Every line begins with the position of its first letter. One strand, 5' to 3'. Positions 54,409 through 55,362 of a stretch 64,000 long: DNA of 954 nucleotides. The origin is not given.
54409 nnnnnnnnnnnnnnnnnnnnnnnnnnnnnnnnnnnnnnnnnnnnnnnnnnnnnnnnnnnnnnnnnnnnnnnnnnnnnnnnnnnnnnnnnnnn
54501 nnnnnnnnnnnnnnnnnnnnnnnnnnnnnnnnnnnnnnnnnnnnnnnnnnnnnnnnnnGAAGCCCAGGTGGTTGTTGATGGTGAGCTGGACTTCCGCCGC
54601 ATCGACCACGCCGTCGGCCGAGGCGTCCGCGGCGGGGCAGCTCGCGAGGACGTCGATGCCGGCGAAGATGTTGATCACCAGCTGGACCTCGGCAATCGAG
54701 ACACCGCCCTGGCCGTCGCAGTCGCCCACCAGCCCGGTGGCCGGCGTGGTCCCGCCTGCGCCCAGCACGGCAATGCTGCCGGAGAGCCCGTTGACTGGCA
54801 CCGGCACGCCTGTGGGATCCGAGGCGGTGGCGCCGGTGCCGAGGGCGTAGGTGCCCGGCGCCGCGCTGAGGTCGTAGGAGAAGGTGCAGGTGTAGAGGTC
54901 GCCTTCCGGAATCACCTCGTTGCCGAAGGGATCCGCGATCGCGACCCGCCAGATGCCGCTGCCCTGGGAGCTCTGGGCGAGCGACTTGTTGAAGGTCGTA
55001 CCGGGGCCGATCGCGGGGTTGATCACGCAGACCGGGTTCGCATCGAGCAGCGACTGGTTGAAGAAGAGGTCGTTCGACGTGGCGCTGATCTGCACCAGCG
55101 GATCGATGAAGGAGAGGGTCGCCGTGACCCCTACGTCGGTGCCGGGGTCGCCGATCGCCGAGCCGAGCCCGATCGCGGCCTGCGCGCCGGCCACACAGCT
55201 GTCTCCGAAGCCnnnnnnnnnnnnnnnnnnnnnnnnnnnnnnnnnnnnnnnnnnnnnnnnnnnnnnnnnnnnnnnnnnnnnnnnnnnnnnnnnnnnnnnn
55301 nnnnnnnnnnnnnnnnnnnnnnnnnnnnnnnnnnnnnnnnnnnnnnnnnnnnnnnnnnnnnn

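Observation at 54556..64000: Giant (>3,100 aa, truncated by window) secreted protein with an unusual domain series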

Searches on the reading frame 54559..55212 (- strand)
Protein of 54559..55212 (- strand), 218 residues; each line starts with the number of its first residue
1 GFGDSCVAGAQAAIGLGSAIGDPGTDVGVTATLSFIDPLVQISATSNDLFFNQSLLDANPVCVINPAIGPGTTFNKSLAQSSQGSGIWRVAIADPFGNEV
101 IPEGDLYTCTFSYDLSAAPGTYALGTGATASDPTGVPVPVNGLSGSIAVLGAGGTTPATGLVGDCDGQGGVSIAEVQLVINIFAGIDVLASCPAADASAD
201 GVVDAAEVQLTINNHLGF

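Call 20: find_homologous_proteins(query=window:54559-55212:-, max_evalue=0.001)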
Query window:54559-55212:-: 992 candidates shared short words with the query, none scored E <= 0.001.

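Call 22: search_protein_families(library=pfam, proteins=[window:54559-55212:-], max_evalue=1)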
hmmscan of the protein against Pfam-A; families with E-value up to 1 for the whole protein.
window:54559-55212:- (218 aa): 1 family
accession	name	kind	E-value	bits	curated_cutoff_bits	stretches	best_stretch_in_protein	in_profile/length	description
PF00404.24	Dockerin_1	-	0.033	14.8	22.9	1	163-213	2-54/57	Dockerin type I domain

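Call 34: search_protein_representatives(alignment_id=A3)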
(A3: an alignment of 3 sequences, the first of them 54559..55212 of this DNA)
Query: 3 sequences, 218 profile positions. Proteins with E-value up to 0.001 (for the whole library): 3243; up to 1e-10: 564; up to 1e-30: 56. The best 150 are listed.
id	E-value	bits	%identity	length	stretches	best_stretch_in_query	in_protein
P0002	4.6e-110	382.6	-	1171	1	1-218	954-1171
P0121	8.4e-71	254.3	-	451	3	13-154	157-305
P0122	1.8e-68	246.6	-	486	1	1-217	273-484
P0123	2.3e-68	246.3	-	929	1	2-217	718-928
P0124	1.3e-67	243.8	-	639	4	12-153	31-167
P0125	1.1e-64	234.3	-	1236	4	9-157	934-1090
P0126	2.6e-64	233.1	-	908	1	1-218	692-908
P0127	5.2e-62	225.6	-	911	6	7-151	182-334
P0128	3.1e-61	223.0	-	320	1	1-217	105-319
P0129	9.5e-61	221.4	-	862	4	12-152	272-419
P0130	5.2e-58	212.5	-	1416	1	1-217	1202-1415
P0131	3.3e-53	196.8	-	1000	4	10-159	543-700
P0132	5.1e-52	192.9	-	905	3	10-159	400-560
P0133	5.8e-52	192.7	-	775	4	13-155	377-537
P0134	1.8e-51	191.1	-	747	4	10-160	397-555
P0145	1.1e-38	149.3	-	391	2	11-216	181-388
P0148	7.5e-37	143.3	-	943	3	11-217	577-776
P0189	3.2e-29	118.4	-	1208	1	13-217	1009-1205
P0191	4.5e-29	117.9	-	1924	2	11-217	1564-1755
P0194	3.1e-28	115.1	-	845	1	13-216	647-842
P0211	2.0e-26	109.2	-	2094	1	13-215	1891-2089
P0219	1.8e-25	106.1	-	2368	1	14-212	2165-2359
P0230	3.3e-24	102.0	-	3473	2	12-217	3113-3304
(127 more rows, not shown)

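Call 35: search_protein_families(library=pfam, proteins=[P0122, P0123, P0126, P0128, P0130, P0121, P0145, P0189], max_evalue=0.01)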
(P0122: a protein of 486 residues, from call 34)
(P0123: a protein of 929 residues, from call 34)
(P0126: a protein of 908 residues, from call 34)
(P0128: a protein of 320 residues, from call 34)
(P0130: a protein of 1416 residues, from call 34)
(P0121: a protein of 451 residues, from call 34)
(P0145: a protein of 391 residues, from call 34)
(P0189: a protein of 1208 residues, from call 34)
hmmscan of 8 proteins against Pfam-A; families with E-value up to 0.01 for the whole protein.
P0122 (486 aa): 3 families
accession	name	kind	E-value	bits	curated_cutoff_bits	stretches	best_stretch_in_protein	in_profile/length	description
PF11617.13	Cu-binding_MopE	-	1.9e-17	63.6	27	2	243-272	1-30/30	Putative metal-binding motif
PF00404.24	Dockerin_1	-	0.00093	19.8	22.9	1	430-482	2-56/57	Dockerin type I domain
PF00963.24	Cohesin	-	0.0044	17.7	24.1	1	292-416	9-139/139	Cohesin domain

P0123 (929 aa): 3 families
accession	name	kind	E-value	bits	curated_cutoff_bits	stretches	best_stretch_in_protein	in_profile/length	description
PF11617.13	Cu-binding_MopE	-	4.6e-12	46.4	27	2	687-716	1-30/30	Putative metal-binding motif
PF05048.19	NosD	-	9.6e-12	45.2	23.6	2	320-440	43-154/212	Periplasmic copper-binding protein (NosD)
PF00526.23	Dicty_CTDC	-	6e-09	36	27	2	70-92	1-23/24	Dictyostelium (slime mold) repeat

P0126 (908 aa): 2 families
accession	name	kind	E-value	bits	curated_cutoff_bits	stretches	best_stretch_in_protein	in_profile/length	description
PF11617.13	Cu-binding_MopE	-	5.5e-20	71.7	27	2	662-691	1-30/30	Putative metal-binding motif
PF00526.23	Dicty_CTDC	-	1.5e-06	28.3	27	2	50-70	1-21/24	Dictyostelium (slime mold) repeat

P0128 (320 aa): 2 families
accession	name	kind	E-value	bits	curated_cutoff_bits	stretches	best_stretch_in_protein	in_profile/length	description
PF11617.13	Cu-binding_MopE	-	7e-21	74.6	27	2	75-104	1-30/30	Putative metal-binding motif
PF00963.24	Cohesin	-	9e-07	29.6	24.1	1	118-245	3-130/139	Cohesin domain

P0130 (1416 aa): 5 families
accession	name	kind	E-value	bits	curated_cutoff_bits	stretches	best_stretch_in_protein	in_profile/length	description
PF11617.13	Cu-binding_MopE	-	3e-14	53.4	27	2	1126-1155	1-30/30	Putative metal-binding motif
PF05048.19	NosD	-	1.8e-09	37.8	23.6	2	755-864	53-149/212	Periplasmic copper-binding protein (NosD)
PF00526.23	Dicty_CTDC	-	1.2e-05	25.4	27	1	560-580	1-21/24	Dictyostelium (slime mold) repeat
PF07602.17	DUF1565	-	2.8e-05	24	20.3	0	814-913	121-213/257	Protein of unknown function (DUF1565)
PF00404.24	Dockerin_1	-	0.0013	19.3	22.9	1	1361-1401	2-44/57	Dockerin type I domain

P0121 (451 aa): 1 family
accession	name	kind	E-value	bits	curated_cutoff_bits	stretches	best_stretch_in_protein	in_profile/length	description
PF00963.24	Cohesin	-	1.8e-13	51.3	24.1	2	157-300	2-139/139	Cohesin domain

P0145 (391 aa): 4 families
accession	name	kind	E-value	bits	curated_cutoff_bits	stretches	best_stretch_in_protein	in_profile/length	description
PF00963.24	Cohesin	-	3.1e-05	24.6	24.1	0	33-76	3-47/139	Cohesin domain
PF00036.39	EF-hand_1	-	4e-05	23.3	25.4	1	367-385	9-27/29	EF hand domain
PF13405.12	EF-hand_6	-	0.00035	20.5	25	0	366-385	8-27/30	EF-hand domain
PF13202.12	EF-hand_5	-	0.00079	19.2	25.9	1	366-382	7-23/25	EF hand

P0189 (1208 aa): 1 family
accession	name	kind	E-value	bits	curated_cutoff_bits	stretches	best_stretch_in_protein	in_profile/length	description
PF13948.11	DUF4215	-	6.4e-61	202.9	27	10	467-508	6-46/47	Domain of unknown function (DUF4215)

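Call 49: predict_structure(alignment_id=A5)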
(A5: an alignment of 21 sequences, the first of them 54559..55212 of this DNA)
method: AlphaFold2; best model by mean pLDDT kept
length: 218 residues; sequences in the alignment: 21
mean_pLDDT: 93.2   pTM: 0.71
mean pLDDT of the five models: 93.2, 91.9, 91.1, 90.9, 90.4
residues with pLDDT >= 90: 182; 70-90: 28; 50-70: 8; < 50: 0
segments of 3 or more residues with pLDDT < 50: none
pLDDT, mean of each block of 10 residues (from residue 1): 86 97 94 98 98 93 98 97 96 94 98 93 96 98 94 66 92 97 96 91 91 85
secondary structure, 60 per line:
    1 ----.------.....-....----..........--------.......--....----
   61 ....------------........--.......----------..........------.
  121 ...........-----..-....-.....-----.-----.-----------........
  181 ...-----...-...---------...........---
elements in order: E12-16 E18-21 E26-35 E44-50 E61-64 E77-84 E87-93 E104-113 E120-131 E140-143 E145-149 H173-183 H205-215

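Call 53: fold_search(model_id=the predicted structure, library=pdb)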
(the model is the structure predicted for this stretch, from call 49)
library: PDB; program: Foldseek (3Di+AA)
matches with E <= 10: 1944; with E <= 0.001: 141
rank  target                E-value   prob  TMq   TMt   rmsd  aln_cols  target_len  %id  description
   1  6kgf_C                1.8e-11  1.00  0.56  0.81   2.8       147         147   18  Crystal structure of CaDoc0917(R16D)-CaCohA2 complex at pH 8.2 (released 2020-07-08)
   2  6kgf_A                4.6e-11  1.00  0.56  0.84   2.6       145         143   21  Crystal structure of CaDoc0917(R16D)-CaCohA2 complex at pH 8.2 (released 2020-07-08)
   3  5nrm_A                6.2e-11  1.00  0.54  0.80   2.7       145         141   19  Crystal structure of the sixth cohesin from Acetivibrio cellulolyticus' scaffoldin B in complex with Cel5 dockerin S51 (released 2018-01-31)
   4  6kgd_A                8.3e-11  1.00  0.57  0.84   3.0       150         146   21  Crystal structure of CaDoc0917(R49D)-CaCohA2 complex at pH 8.0 (released 2020-07-08)
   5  6kgc_A                9.3e-11  1.00  0.57  0.85   2.6       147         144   20  Crystal structure of CaDoc0917(R49D)-CaCohA2 complex at pH 5.4 (released 2020-07-08)
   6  5nrk_A                2.8e-10  1.00  0.55  0.80   2.6       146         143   18  Crystal structure of the sixth cohesin from Acetivibrio cellulolyticus' scaffoldin B in complex with Cel5 dockerin S15 (released 2018-01-31)
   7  6kge_A                3.7e-10  1.00  0.56  0.84   2.7       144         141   19  Crystal structure of CaDoc0917(R16D)-CaCohA2 complex at pH 5.5 (released 2020-07-08)
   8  2vn5_A                5.3e-10  1.00  0.55  0.82   2.9       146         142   19  The Clostridium cellulolyticum dockerin displays a dual binding mode for its cohesin partner (released 2008-05-20)
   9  2vn5_C                9.4e-10  1.00  0.54  0.77   3.2       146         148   20  The Clostridium cellulolyticum dockerin displays a dual binding mode for its cohesin partner (released 2008-05-20)
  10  2xdh                  1.0e-09  1.00  0.46  0.69   5.0       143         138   21  Non-cellulosomal cohesin from the hyperthermophilic archaeon Archaeoglobus fulgidus (released 2010-05-26)
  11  2vn6_A                1.3e-09  1.00  0.55  0.77   3.0       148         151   20  The Clostridium cellulolyticum dockerin displays a dual binding mode for its cohesin partner (released 2008-05-13)
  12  1g1k_A                2.0e-09  1.00  0.54  0.80   3.1       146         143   20  COHESIN MODULE FROM THE CELLULOSOME OF CLOSTRIDIUM CELLULOLYTICUM (released 2000-11-22)
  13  5lxv_A                2.5e-09  1.00  0.52  0.64   4.7       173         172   15  Crystal structure of Ruminococcus flavefaciens scaffoldin C cohesin in complex with a dockerin from an uncharacterized (released 2016-10-19)
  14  5lxv_C                3.0e-09  1.00  0.52  0.65   4.6       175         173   15  Crystal structure of Ruminococcus flavefaciens scaffoldin C cohesin in complex with a dockerin from an uncharacterized (released 2016-10-19)
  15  3kcp_A                4.0e-09  1.00  0.54  0.40  16.3       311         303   12  Crystal structure of interacting Clostridium thermocellum multimodular components (released 2010-02-09)
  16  4fl4_C                6.7e-09  1.00  0.55  0.40  16.9       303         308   12  Scaffoldin conformation and dynamics revealed by a ternary complex from the Clostridium thermocellum cellulosome (released 2012-06-27)
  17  4fl4_I                8.5e-09  1.00  0.55  0.40   4.0       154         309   17  Scaffoldin conformation and dynamics revealed by a ternary complex from the Clostridium thermocellum cellulosome (released 2012-06-27)
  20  4fl4_L                1.3e-08  1.00  0.55  0.41  18.1       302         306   12  Scaffoldin conformation and dynamics revealed by a ternary complex from the Clostridium thermocellum cellulosome (released 2012-06-27)
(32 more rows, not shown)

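Call 55: find_encoding_contigs(protein=P0130, flank=8000, max_places=2)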
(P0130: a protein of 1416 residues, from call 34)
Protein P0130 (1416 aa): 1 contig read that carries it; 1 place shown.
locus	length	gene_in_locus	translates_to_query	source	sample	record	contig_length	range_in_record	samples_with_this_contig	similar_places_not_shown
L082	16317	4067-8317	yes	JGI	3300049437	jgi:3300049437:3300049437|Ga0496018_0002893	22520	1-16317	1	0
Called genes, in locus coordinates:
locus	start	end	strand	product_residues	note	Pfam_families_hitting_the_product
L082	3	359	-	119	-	?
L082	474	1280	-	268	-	-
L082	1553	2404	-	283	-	-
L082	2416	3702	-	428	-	PF13505:OMP_b-brl (faint), PF13557:Phenol_MetA_deg (weak)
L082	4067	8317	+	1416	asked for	PF00526:Dicty_CTDC (weak), PF05048:NosD (weak), PF11617:Cu-binding_MopE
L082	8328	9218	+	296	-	-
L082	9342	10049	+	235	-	PF13462:Thioredoxin_4, PF13098:Thioredoxin_2, PF01323:DSBA, PF13743:Thioredoxin_5 (weak)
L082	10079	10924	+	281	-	-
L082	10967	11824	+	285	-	PF13646:HEAT_2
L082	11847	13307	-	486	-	-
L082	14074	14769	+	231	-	-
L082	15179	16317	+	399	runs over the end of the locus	PF00158:Sigma54_activat, PF14532:Sigma54_activ_2, PF07728:AAA_5, PF25601:AAA_lid_14, PF02954:HTH_8 (faint)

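Call 61: search_protein_families(library=pfam, alignment_id=A5, max_evalue=0.01)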
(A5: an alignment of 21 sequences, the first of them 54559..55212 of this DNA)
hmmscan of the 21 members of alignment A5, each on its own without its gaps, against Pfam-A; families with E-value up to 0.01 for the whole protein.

A. member 1, window:54559-55212:- (218 aa): 0 families

B. families by the number of members that match (of 21 scanned): 6 families
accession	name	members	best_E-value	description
PF00963.24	Cohesin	10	2.4e-16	Cohesin domain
PF00404.24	Dockerin_1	8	6.7e-05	Dockerin type I domain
PF00036.39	EF-hand_1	7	9.3e-06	EF hand domain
PF13405.12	EF-hand_6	6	8.2e-05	EF-hand domain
PF13202.12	EF-hand_5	4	7.8e-05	EF hand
PF13499.12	EF-hand_7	1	0.0072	EF-hand domain pair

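Call 62: search_protein_families(library=pfam, proteins=[L082:8328-9218:+, L082:10079-10924:+], max_evalue=0.001)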
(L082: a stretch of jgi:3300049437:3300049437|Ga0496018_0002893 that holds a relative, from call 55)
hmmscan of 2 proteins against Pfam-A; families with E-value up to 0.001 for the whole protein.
L082:8328-9218:+ (296 aa): 0 families

L082:10079-10924:+ (281 aa): 1 family
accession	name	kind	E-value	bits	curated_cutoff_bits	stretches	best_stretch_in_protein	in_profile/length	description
PF13646.12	HEAT_2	-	0.00015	22.4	27.7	0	200-256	34-87/88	HEAT repeats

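Call 79: search_protein_families(library=ncbifam, proteins=[window:54559-55212:-], max_evalue=0.01)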
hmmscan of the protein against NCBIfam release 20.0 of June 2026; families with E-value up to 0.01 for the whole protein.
window:54559-55212:- (218 aa): 0 families

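Call 82: list_cluster_members(proteins=[P0121, P0124, P0125, P0127, P0148, P0191, P0211, P0219, P0230, P0194])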
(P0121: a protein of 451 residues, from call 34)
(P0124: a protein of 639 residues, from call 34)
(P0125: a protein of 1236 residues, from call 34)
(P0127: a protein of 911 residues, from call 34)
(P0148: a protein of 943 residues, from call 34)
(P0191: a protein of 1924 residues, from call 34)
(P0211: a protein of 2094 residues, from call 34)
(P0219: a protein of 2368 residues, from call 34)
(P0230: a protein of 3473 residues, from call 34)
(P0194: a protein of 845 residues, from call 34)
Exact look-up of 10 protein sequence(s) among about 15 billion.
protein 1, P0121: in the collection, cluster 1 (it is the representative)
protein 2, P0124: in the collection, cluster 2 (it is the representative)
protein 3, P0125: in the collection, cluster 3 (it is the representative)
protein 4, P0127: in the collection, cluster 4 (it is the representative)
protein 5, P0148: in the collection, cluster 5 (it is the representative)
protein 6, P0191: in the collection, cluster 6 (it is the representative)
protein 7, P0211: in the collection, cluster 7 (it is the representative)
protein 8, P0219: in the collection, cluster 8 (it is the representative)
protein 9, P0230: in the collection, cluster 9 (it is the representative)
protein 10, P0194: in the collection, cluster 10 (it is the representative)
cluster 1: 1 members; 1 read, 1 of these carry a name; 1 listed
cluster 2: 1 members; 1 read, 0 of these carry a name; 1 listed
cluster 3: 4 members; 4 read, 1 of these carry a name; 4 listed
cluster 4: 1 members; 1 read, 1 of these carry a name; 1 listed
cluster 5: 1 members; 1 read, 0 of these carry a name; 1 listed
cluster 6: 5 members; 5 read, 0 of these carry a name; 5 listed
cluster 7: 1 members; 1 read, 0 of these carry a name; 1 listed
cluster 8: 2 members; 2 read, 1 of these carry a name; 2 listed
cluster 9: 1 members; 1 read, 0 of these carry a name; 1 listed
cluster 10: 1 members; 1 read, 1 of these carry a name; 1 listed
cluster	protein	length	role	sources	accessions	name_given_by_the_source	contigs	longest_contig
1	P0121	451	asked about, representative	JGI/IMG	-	lipopolysaccharide export system protein LptA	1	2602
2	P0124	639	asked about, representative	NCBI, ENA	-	-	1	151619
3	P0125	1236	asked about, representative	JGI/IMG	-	-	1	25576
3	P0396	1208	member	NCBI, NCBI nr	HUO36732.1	MAG TPA: hypothetical protein VMU34_02270 [Mycobacterium sp.] | hypothetical protein [Mycobacterium sp.]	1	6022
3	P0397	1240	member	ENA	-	-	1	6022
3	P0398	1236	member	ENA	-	-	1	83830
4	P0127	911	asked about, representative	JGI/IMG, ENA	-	hypothetical protein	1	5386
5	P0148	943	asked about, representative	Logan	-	-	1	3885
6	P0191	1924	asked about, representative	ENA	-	-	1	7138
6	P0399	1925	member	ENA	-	-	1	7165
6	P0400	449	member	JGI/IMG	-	-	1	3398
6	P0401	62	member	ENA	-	-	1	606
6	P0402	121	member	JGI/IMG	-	-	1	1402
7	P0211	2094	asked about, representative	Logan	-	-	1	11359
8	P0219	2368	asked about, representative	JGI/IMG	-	murein DD-endopeptidase MepM/ murein hydrolase activator NlpD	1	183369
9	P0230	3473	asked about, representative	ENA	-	-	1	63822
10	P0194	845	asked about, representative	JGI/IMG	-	hypothetical protein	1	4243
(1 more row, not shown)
